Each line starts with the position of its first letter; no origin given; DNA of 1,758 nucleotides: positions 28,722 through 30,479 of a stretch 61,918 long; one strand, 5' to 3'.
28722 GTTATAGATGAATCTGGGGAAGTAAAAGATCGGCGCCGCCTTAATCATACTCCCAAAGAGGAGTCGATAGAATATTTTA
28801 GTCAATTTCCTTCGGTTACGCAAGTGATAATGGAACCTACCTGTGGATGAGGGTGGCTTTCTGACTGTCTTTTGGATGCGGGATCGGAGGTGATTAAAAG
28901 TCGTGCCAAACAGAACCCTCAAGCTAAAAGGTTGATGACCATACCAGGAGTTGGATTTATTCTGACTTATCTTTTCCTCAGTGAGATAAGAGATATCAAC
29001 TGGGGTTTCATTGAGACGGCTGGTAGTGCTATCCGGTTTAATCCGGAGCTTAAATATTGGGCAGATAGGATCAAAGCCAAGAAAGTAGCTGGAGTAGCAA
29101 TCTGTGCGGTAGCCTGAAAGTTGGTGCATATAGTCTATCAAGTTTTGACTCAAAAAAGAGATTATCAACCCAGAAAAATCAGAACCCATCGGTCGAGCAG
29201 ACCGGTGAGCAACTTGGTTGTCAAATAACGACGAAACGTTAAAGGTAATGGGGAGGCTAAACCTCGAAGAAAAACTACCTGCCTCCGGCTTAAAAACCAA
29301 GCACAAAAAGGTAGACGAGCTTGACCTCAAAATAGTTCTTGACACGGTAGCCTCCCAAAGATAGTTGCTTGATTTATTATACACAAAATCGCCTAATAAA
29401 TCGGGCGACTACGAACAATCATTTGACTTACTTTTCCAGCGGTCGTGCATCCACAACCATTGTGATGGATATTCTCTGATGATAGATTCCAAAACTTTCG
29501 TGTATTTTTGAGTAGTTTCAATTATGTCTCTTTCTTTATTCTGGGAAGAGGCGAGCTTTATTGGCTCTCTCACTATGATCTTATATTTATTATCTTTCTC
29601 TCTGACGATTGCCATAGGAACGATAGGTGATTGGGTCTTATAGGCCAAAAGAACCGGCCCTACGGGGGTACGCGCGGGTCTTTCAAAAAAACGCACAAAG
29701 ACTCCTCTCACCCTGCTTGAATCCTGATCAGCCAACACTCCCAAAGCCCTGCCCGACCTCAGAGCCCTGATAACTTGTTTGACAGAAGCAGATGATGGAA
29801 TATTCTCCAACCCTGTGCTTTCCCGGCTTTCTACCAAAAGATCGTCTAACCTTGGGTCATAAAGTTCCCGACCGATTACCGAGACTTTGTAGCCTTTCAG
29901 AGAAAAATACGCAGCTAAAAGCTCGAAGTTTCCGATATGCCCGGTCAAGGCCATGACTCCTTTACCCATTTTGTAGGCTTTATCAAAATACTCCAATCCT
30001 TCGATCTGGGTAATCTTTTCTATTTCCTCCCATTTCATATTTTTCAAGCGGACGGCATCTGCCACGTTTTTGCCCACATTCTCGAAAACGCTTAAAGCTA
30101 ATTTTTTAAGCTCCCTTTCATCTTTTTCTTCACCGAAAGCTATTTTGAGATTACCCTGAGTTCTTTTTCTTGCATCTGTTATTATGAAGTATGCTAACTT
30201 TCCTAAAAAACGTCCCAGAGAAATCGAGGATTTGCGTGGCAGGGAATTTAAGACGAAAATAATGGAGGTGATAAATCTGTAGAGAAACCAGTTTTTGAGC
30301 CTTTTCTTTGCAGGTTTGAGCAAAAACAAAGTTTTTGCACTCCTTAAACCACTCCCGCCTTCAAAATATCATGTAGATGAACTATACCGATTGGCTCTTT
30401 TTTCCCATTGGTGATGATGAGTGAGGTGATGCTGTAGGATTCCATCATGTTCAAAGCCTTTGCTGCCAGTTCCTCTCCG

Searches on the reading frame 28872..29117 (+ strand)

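Call 88: search_protein_families(library=pfam, proteins=[window:28872-29117:+], max_evalue=0.01)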
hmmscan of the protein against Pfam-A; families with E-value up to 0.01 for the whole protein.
window:28872-29117:+ (81 aa): 1 family
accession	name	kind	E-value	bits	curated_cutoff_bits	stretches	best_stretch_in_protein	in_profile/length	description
PF02371.22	Transposase_20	-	0.00057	20.7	21.3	1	19-43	2-26/87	Transposase IS116/IS110/IS902 family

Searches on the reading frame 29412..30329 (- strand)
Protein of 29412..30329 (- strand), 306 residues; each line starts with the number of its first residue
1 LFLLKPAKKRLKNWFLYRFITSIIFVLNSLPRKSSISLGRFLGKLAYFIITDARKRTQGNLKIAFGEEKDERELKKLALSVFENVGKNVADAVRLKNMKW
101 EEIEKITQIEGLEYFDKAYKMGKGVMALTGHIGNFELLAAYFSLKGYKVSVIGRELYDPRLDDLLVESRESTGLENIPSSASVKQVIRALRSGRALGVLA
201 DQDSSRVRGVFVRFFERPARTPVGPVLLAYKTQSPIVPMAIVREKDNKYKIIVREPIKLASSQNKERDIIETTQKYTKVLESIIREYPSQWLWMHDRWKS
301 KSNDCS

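Call 88: search_protein_families(library=pfam, proteins=[window:29412-30329:-], max_evalue=0.01)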
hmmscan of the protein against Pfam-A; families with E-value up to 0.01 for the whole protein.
window:29412-30329:- (306 aa): 1 family
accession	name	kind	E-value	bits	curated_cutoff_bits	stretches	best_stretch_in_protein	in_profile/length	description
PF03279.18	Lip_A_acyltrans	-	9.2e-58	196.2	22.3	1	12-299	12-294/295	Bacterial lipid A biosynthesis acyltransferase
